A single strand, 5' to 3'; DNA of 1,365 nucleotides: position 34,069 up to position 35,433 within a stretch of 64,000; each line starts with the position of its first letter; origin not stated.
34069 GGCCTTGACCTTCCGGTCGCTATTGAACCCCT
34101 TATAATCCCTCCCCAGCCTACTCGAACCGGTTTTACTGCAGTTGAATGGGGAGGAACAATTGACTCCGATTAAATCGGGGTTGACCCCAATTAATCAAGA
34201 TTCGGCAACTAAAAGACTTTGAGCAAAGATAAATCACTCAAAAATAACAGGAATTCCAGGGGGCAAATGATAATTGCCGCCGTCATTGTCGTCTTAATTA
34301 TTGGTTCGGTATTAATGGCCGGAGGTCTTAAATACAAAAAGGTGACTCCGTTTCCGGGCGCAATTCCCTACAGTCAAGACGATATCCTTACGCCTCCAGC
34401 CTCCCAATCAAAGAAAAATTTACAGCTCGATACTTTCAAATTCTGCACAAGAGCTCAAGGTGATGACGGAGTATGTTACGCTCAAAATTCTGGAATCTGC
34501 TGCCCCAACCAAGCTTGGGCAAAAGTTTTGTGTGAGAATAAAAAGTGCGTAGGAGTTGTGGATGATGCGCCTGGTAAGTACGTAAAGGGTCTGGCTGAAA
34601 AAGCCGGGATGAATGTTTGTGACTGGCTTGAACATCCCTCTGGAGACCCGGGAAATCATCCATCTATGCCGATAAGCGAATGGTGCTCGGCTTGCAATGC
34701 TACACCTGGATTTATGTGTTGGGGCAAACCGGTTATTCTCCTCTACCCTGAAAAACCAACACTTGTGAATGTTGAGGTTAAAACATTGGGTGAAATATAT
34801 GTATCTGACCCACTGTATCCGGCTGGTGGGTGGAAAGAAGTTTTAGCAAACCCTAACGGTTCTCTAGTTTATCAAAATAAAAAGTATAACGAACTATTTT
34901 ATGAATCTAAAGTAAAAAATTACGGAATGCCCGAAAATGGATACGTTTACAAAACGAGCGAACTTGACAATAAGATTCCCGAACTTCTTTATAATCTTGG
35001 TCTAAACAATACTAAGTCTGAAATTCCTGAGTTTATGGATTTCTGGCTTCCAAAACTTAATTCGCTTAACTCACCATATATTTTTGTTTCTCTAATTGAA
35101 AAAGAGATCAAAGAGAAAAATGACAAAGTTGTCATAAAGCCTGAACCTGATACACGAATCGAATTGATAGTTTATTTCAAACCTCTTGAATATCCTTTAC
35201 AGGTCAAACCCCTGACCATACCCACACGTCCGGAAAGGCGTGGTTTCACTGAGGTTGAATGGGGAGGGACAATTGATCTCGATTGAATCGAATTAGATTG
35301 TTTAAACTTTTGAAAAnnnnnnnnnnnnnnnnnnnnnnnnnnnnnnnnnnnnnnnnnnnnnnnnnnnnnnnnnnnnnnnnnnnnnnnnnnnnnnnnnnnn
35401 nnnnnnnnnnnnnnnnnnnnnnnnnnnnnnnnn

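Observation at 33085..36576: Tandem triplication of a membrane-anchored secreted protein family with a conserved C-terminal domain and hypervariable Cys-rich middle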

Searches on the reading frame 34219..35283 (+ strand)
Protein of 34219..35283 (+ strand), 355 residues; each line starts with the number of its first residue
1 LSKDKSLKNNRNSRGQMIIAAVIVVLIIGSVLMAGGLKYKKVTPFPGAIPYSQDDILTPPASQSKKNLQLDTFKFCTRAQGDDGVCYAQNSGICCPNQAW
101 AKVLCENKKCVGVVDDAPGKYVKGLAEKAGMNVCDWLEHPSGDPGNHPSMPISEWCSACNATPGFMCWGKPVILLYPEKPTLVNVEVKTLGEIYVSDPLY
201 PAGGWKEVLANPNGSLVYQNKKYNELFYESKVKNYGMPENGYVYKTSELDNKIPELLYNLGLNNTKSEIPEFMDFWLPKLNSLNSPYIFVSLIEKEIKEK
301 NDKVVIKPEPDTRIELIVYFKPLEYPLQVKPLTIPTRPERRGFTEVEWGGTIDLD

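Call 4: search_protein_families(library=pfam, proteins=[window:34219-35283:+], max_evalue=1)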
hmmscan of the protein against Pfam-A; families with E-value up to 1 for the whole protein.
window:34219-35283:+ (355 aa): 0 families

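Call 5: search_protein_families(library=ncbifam, proteins=[window:34219-35283:+], max_evalue=1)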
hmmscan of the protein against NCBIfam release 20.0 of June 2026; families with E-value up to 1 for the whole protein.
window:34219-35283:+ (355 aa): 0 families

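Call 9: find_homologous_proteins(query=window:34219-35283:+)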
Query window:34219-35283:+ (355 aa): 290 proteins with E <= 0.001 among 2129 candidates; the best 120 are listed.
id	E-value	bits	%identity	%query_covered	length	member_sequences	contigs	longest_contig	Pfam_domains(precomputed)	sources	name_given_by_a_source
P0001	7.4e-234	794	100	95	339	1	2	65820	-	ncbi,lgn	-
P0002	3.2e-149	515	65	96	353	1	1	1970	-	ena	-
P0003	6.2e-146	504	60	99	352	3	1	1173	-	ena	-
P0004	3.8e-136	472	58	97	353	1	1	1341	-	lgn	-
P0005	7.9e-136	471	60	97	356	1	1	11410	-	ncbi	-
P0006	4.5e-107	376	55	96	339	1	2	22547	-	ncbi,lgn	-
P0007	5.4e-93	330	54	82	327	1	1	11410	-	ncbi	-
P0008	8.2e-91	323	49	98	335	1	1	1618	-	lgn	-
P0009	3.6e-84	301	48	83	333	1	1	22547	-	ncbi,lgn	-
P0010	1.1e-81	293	44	97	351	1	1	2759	-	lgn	-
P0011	1.9e-81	292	45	98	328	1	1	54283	-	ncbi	-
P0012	2.0e-81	292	46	96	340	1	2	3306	-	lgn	-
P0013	2.9e-78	282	44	96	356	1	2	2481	-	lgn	-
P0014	8.9e-78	280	48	84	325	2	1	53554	-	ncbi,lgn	-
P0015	1.3e-77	279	43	98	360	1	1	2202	-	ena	-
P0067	3.6e-58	216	52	55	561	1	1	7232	PF00092.35,PF13519.13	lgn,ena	-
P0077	1.0e-57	214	39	99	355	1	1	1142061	-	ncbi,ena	-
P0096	3.7e-56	209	34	97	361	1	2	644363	-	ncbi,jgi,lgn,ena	-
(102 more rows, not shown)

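Call 14: search_solved_structures(query=A2, max_evalue=10, show_alignments=2)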
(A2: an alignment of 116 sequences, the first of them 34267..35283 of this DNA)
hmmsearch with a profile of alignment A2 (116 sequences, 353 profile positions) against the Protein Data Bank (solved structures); distinct sequences matched with E-value up to 10: 0.

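Call 21: find_encoding_contigs(protein=P0077, flank=8000, max_places=2)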
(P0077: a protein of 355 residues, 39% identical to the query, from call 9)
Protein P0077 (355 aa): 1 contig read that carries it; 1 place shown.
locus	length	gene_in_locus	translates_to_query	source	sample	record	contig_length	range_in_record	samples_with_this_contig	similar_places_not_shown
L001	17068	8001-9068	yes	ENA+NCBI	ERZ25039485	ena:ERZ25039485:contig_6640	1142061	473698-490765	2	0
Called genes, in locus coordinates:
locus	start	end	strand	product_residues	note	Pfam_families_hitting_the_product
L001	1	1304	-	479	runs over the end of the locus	PF00479:G6PD_N, PF02781:G6PD_C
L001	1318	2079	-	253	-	PF01182:Glucosamine_iso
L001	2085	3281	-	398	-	PF02163:Peptidase_M50, PF13180:PDZ_2 (weak), PF17820:PDZ_6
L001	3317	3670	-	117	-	PF05635:23S_rRNA_IVP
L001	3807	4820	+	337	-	-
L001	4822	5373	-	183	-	PF01765:RRF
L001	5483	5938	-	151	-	PF25025:EF-Ts_N (weak), PF00889:EF_TS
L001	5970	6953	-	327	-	PF00318:Ribosomal_S2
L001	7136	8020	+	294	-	PF00092:VWA, PF13519:VWA_2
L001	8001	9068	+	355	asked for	-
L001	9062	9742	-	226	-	-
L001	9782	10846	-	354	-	PF00464:SHMT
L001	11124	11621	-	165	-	PF00186:DHFR_1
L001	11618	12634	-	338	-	PF00303:Thymidylat_synt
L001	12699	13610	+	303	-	PF00005:ABC_tran, PF13304:AAA_21 (faint)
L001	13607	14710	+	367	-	PF12698:ABC2_membrane_3, PF01061:ABC2_membrane, PF12730:ABC2_membrane_4 (weak)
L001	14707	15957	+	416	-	PF12698:ABC2_membrane_3, PF12679:ABC2_membrane_2 (weak), PF01061:ABC2_membrane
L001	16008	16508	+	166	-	-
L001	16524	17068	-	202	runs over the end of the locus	PF06559:DCD_N (faint), PF22769:DCD, PF00692:dUTPase (weak)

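Call 22: find_encoding_contigs(protein=P0096, flank=8000, max_places=2)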
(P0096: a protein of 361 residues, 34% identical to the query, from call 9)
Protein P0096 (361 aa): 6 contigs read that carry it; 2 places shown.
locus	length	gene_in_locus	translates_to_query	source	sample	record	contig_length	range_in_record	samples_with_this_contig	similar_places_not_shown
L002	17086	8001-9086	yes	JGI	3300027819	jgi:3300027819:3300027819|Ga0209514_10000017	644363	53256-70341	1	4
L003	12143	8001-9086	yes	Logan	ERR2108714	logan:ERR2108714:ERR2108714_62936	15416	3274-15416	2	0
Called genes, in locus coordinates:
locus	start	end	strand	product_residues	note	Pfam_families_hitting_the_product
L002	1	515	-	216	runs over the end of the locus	PF00027:cNMP_binding, PF13545:HTH_Crp_2, PF00325:Crp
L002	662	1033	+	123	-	-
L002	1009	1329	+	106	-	-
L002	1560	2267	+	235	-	PF13462:Thioredoxin_4, PF13098:Thioredoxin_2 (faint), PF01323:DSBA, PF13462:Thioredoxin_4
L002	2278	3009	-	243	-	PF02535:Zip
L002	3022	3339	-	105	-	PF00708:Acylphosphatase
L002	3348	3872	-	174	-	PF09335:VTT_dom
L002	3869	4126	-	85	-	-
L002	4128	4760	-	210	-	PF01195:Pept_tRNA_hydro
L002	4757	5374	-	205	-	PF03458:Gly_transporter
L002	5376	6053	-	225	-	PF00156:Pribosyltran, PF14681:UPRTase (faint)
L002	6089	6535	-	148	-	-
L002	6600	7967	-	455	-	PF27218:MJ0043_C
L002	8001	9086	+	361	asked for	-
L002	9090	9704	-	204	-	-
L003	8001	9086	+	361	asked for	-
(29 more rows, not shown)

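Call 23: predict_structure(alignment_id=A2)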
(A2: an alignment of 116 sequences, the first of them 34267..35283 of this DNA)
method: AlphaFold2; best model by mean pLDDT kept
length: 339 residues; sequences in the alignment: 116
mean_pLDDT: 87.8   pTM: 0.65
mean pLDDT of the five models: 87.8, 87.5, 87.4, 86.7, 86.3
residues with pLDDT >= 90: 187; 70-90: 121; 50-70: 28; < 50: 3
segments of 3 or more residues with pLDDT < 50: none
pLDDT, mean of each block of 10 residues (from residue 1): 95 89 74 67 75 83 75 87 82 93 85 93 69 72 88 80 98 84 88 97 92 86 97 97 92 88 89 96 94 98 97 96 97 92
secondary structure, 60 per line:
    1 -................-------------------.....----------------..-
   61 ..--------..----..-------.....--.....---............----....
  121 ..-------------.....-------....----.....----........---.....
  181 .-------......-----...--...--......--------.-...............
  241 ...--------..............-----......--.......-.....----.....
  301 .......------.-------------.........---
elements in order: H2-17 E86-90 E93-97 H101-112 H117-122 H136-140 E148-151 E156-160 E165-172 E176-181 E189-194 E200-202 E205-207 E210-215 E226-229 H230-243 H252-265 E271-276 H279-285 E287-291 E296-307 E328-336

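Call 27: fold_search(model_id=the predicted structure, library=pdb)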
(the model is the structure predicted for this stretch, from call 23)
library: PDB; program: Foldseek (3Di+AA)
matches with E <= 10: 81; with E <= 0.001: 0
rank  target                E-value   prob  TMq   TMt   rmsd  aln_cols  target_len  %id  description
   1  8vf7_A                6.0e-01  0.02  0.11  0.05  15.9       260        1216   10  Modifying portion of human FASN with NADPH and the ACP at the ER domain (released 2025-02-26)
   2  9nwm_A                1.0e+00  0.01  0.08  0.05  19.6       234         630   12  Pseudomonas phage Pa223 Portal (C12 symmetry) (released 2025-08-06)
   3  7sqf_A                1.7e+00  0.01  0.11  0.13  18.3       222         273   12  Structure of the human proton-activated chloride channel ASOR in activated conformation (released 2022-02-23)
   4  3r23_B                2.0e+00  0.01  0.10  0.11  16.6       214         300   11  Crystal Structure of D-alanine--D-Alanine Ligase from Bacillus anthracis (released 2011-03-30)
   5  4ub1_A                2.1e+00  0.02  0.08  0.09  14.8       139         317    5  DNA polymerase beta product complex with a templating adenine and 8-oxodGMP, 90 s (released 2014-11-12)
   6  8asn_F                2.1e+00  0.02  0.15  0.16  16.5       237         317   10  Crystal structure of the apo human TTL in complex with tubulin-stathmin (released 2022-09-21)
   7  9eoa_H                2.3e+00  0.03  0.12  0.16  14.8       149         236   13  Cryo_EM structure of human FAN1 in complex with 5' flap DNA substrate and PCNA (released 2025-01-29)
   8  7qi3_A                2.3e+00  0.01  0.07  0.07  18.5       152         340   10  Structure of Fusarium verticillioides NAT1 (FDB2) N-malonyltransferase (released 2022-11-23)
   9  3r5x_A                2.5e+00  0.01  0.11  0.11  14.8       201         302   10  Crystal Structure of D-alanine--D-Alanine Ligase from Bacillus anthracis complexed with ATP (released 2011-04-06)
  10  8evv_D                2.5e+00  0.01  0.13  0.14  15.5       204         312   10  Apo form of DdlA from Pseudomonas aeruginosa PAO1 (released 2023-08-30)
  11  2wl0_A                2.8e+00  0.01  0.06  0.14  12.0        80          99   10  HIV-1 Protease Inhibitors Containing a Tertiary Alcohol in the Transition-State Mimic with Improved Cell-Based Antivir (released 2009-12-15)
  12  7mfk                  2.8e+00  0.01  0.10  0.05  26.3       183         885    8  Structure of the Clostridium perfringens GH89 in complex with alpha-HNJNAc (released 2021-07-28)
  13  2lu3_MODEL_1_A        3.0e+00  0.02  0.07  0.17  12.8        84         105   11  Solution NMR structure of the apo-form of the beta2 carbohydrate module of AMP-activated protein kinase (released 2013-06-12)
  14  8k42_W                3.2e+00  0.02  0.07  0.05  14.4        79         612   14  Structure of full Banna virus (released 2024-03-27)
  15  1s9c_E                3.2e+00  0.01  0.08  0.10  16.1       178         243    7  Crystal structure analysis of the 2-enoyl-CoA hydratase 2 domain of human peroxisomal multifunctional enzyme type 2 (released 2005-02-15)
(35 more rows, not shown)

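Call 50: find_encoding_contigs(protein=P0006, flank=10000, max_places=1)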
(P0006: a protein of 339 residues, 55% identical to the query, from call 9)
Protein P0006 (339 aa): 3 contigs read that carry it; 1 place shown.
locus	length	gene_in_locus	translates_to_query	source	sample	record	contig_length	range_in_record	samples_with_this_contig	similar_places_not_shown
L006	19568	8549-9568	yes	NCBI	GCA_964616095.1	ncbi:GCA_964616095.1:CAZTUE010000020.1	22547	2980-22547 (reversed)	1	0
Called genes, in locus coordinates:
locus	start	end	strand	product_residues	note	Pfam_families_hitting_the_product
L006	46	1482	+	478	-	PF00109:ketoacyl-synt, PF02801:Ketoacyl-synt_C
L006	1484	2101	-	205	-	PF21176:RecR_HhH, PF02132:RecR_ZnF (weak), PF01751:Toprim, PF13662:Toprim_4, PF21175:RecR_C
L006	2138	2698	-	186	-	PF01765:RRF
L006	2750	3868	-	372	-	PF02163:Peptidase_M50, PF04495:GRASP55_65 (faint), PF00595:PDZ (weak), PF13180:PDZ_2, PF17820:PDZ_6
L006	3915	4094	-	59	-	-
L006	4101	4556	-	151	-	PF25025:EF-Ts_N, PF00889:EF_TS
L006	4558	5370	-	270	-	PF00318:Ribosomal_S2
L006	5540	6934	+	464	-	-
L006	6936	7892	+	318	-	-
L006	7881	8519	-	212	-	-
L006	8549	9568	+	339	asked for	-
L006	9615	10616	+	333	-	-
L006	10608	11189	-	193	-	-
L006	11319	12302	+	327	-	-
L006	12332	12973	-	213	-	-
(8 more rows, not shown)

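Call 51: find_encoding_contigs(protein=P0005, flank=10000, max_places=1)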
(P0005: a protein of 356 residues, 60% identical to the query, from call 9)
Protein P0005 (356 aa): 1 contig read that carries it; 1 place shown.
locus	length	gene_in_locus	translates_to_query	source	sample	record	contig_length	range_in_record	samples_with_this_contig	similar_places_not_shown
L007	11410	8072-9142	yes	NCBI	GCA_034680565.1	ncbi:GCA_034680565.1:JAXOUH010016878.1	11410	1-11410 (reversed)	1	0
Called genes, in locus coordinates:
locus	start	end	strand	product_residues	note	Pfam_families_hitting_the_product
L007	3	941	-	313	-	?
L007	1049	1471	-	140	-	-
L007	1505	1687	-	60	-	-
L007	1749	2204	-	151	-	PF25025:EF-Ts_N (weak), PF00889:EF_TS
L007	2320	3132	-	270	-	PF00318:Ribosomal_S2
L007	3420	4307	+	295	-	-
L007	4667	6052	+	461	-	-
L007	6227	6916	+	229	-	PF01255:Prenyltransf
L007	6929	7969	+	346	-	PF00348:polyprenyl_synt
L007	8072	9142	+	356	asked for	-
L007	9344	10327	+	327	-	-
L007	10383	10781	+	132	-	-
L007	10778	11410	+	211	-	?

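Call 52: find_encoding_contigs(protein=P0014, flank=10000, max_places=1)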
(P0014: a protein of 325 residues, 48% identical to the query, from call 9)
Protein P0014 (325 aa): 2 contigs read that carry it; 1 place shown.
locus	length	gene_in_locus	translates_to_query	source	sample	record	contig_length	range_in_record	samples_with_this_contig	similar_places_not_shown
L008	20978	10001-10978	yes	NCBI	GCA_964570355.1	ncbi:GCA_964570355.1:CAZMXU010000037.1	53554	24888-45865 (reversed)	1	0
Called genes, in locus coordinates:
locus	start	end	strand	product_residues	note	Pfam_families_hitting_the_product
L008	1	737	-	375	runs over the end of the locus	PF02163:Peptidase_M50, PF13180:PDZ_2, PF17820:PDZ_6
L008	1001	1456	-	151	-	PF00889:EF_TS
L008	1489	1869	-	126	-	PF13366:PDDEXK_3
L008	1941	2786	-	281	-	PF00318:Ribosomal_S2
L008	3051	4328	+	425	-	-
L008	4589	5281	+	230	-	PF01255:Prenyltransf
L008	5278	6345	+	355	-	PF00348:polyprenyl_synt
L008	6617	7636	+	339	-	-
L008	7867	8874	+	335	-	-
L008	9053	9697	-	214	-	-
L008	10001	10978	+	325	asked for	-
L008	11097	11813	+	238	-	-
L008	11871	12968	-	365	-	-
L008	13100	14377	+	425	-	PF00571:CBS, PF02353:CMAS (weak), PF01728:FtsJ (weak), PF13489:Methyltransf_23, PF13847:Methyltransf_31, PF08241:Methyltransf_11, PF08242:Methyltransf_12, PF13649:Methyltransf_25, +2 more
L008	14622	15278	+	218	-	PF06790:UPF0259 (weak), PF06161:DUF975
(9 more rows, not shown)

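Call 72: fold_search(model_id=the predicted structure, library=viral)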
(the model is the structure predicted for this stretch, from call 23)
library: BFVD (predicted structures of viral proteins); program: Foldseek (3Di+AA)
matches with E <= 10: 86; with E <= 0.001: 1
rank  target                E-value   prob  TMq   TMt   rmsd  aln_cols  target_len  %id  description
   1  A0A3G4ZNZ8            4.3e-09  1.00  0.43  0.36   4.5       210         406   19  Uncharacterized protein [Terrestrivirus sp.]
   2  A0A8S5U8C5            1.8e-01  0.04  0.09  0.17  16.3       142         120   12  Uncharacterized protein [Podoviridae sp. ctdxt3]
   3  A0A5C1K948            3.5e-01  0.02  0.09  0.05  22.3       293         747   13  Portal protein [Shigella phage SGF2]
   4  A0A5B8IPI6            6.3e-01  0.02  0.11  0.11  15.0       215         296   12  TupA-like ATPgrasp [Mimiviridae sp. ChoanoV1]
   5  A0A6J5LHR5            8.5e-01  0.01  0.05  0.04  17.2       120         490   20  Uncharacterized protein [uncultured Caudovirales phage]
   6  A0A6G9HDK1            1.2e+00  0.01  0.07  0.07  17.3       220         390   11  Uncharacterized protein [Dikerogammarus haemobaphes virus 1]
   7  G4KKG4                1.4e+00  0.01  0.09  0.11  16.3       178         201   11  (no name in the UniProt tables at hand)
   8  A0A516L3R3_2          1.5e+00  0.01  0.10  0.05  16.2       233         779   10  (no name in the UniProt tables at hand)
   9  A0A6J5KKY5            1.6e+00  0.04  0.08  0.27  14.0        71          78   14  DUF551 domain-containing protein [uncultured Caudovirales phage]
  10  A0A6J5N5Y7            1.8e+00  0.01  0.07  0.03  21.0       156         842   11  Portal protein [uncultured Caudovirales phage]
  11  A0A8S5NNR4            1.9e+00  0.01  0.08  0.06  18.2       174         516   10  Dit-like phage tail protein N-terminal domain-containing protein [Myoviridae sp. ctj3P51]
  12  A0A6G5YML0            2.1e+00  0.01  0.06  0.08  18.1        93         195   10  (no name in the UniProt tables at hand)
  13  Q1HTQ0                2.1e+00  0.01  0.07  0.07  18.4       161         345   13  Protein OPG181 [Squirrelpox virus]
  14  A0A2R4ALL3            2.2e+00  0.02  0.09  0.14  16.3       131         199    8  Uncharacterized protein [Aeromonas phage AhSzq-1]
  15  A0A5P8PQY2            2.2e+00  0.01  0.06  0.08  13.8        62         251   16  Uncharacterized protein [Pseudomonas phage Quinobequin-P09]
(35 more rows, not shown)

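Call 98: search_protein_families(library=phrogs, proteins=[window:34219-35283:+], max_evalue=0.01)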
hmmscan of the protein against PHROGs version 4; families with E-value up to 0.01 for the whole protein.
window:34219-35283:+ (355 aa): 0 families

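Call 99: search_protein_families(library=padloc, proteins=[window:34219-35283:+], max_evalue=0.01)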
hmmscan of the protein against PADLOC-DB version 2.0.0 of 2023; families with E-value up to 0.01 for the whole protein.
window:34219-35283:+ (355 aa): 0 families
